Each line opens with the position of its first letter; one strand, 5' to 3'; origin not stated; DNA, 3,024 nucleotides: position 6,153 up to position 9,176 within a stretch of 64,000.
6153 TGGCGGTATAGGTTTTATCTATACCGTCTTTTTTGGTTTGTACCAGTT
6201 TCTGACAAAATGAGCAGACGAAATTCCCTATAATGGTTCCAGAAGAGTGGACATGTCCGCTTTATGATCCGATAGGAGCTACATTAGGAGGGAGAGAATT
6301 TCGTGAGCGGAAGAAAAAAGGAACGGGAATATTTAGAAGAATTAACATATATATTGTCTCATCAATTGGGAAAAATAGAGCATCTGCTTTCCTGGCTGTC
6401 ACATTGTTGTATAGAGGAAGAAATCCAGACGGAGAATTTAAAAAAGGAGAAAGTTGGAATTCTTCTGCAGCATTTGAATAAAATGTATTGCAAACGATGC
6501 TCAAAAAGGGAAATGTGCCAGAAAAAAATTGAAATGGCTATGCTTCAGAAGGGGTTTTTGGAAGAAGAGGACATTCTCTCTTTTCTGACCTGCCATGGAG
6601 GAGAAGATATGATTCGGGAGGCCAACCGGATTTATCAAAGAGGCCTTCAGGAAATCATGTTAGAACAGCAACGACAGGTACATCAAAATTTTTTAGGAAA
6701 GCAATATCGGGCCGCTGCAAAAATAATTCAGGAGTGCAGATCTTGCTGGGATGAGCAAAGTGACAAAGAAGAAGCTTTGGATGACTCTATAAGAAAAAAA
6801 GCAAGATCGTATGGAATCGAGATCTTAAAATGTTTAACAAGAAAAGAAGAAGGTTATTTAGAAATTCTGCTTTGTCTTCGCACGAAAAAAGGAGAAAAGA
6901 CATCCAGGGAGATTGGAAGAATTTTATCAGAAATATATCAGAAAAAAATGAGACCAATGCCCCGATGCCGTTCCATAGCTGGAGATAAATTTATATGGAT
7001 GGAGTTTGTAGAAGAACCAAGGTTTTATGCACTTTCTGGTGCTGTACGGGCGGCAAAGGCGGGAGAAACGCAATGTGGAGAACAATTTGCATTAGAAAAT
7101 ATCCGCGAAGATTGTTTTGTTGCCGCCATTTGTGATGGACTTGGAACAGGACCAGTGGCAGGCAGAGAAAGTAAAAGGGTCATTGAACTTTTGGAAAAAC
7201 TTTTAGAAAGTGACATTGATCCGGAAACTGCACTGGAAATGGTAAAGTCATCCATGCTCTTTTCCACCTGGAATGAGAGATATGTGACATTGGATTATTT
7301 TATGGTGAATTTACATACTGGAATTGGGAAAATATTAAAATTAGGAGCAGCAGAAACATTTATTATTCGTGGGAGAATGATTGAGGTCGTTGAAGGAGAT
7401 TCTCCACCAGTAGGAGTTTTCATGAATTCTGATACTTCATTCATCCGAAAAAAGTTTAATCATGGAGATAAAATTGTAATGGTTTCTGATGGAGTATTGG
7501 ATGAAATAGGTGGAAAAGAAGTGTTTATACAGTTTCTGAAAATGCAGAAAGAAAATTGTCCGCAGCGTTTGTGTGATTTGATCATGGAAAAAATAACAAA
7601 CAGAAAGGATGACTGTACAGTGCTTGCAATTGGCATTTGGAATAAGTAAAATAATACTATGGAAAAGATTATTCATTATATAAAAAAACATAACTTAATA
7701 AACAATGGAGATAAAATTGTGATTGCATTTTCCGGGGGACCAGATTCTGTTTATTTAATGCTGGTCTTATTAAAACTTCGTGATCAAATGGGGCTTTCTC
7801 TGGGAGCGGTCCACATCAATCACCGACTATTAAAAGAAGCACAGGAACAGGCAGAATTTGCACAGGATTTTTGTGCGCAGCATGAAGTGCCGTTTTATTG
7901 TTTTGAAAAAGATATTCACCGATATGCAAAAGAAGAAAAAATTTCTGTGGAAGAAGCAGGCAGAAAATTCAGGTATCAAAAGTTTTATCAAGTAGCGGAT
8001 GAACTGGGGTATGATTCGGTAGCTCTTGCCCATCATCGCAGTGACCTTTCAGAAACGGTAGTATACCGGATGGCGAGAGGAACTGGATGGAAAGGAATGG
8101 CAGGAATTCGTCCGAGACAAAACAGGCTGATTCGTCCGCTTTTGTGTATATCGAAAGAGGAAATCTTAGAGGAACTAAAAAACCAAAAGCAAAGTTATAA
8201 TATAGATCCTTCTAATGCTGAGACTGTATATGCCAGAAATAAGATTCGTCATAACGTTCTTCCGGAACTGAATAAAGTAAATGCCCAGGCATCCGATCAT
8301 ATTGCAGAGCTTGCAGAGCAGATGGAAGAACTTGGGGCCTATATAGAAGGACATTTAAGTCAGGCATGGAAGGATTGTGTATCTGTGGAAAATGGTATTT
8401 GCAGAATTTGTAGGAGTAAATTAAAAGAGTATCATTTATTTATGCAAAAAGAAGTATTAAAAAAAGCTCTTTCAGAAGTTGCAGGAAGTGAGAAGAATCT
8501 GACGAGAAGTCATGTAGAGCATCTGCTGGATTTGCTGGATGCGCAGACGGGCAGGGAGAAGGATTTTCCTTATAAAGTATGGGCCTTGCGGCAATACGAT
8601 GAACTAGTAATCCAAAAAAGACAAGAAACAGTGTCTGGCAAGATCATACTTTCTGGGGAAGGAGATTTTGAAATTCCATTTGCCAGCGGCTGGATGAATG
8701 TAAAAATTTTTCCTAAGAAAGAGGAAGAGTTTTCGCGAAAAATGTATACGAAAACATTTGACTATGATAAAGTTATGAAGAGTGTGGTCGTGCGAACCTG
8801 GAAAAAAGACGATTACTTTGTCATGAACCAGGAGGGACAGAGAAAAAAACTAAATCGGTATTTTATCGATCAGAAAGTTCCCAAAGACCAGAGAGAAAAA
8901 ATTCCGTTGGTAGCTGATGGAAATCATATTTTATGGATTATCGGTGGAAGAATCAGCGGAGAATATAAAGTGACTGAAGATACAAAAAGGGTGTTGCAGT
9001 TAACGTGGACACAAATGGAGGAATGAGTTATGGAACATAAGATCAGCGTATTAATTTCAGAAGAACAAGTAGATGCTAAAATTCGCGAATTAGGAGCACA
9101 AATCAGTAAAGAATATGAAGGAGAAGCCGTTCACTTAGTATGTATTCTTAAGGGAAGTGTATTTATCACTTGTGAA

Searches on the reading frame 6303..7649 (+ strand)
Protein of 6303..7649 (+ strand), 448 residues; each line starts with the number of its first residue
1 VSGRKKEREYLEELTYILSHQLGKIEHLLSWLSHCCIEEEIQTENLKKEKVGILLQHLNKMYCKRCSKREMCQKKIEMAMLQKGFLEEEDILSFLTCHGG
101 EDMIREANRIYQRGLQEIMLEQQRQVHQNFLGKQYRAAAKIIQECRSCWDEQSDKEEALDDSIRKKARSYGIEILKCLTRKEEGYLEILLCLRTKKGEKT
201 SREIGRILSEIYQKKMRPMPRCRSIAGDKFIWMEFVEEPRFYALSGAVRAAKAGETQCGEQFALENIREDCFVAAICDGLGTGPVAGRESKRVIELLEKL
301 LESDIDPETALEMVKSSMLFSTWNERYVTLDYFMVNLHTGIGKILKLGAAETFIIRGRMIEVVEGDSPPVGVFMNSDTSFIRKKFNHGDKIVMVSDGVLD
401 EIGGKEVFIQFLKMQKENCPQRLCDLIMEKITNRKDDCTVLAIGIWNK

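Call 45: search_protein_families(library=pfam, proteins=[window:6303-7649:+], max_evalue=0.00001)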
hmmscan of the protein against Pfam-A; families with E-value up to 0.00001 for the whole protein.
window:6303-7649:+ (448 aa): 1 family
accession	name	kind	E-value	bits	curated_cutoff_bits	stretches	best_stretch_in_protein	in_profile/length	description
PF07228.17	SpoIIE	-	1.2e-22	81.3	25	1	270-443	3-189/192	Stage II sporulation protein E (SpoIIE)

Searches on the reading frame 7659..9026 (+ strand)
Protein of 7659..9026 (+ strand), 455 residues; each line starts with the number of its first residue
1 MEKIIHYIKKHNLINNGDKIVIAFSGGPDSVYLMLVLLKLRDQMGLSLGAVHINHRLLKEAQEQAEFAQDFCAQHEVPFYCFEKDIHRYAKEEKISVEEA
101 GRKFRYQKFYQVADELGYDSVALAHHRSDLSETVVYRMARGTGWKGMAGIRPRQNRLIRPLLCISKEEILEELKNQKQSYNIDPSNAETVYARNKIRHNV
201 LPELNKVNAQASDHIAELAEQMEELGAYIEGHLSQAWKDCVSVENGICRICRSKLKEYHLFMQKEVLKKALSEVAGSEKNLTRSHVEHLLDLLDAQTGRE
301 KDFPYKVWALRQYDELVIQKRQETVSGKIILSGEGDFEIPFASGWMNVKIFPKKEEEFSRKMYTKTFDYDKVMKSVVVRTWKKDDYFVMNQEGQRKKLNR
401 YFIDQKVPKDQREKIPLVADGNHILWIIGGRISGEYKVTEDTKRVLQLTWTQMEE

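Call 45: search_protein_families(library=pfam, proteins=[window:7659-9026:+], max_evalue=0.00001)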
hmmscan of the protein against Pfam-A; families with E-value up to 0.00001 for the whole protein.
window:7659-9026:+ (455 aa): 2 families
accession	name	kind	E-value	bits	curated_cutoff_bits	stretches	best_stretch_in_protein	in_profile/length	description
PF01171.26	ATP_bind_3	-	2.6e-50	171.1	27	1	19-199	1-182/182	PP-loop family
PF11734.13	TilS_C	-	1.2e-12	47.5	22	1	376-445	1-70/74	TilS substrate C-terminal domain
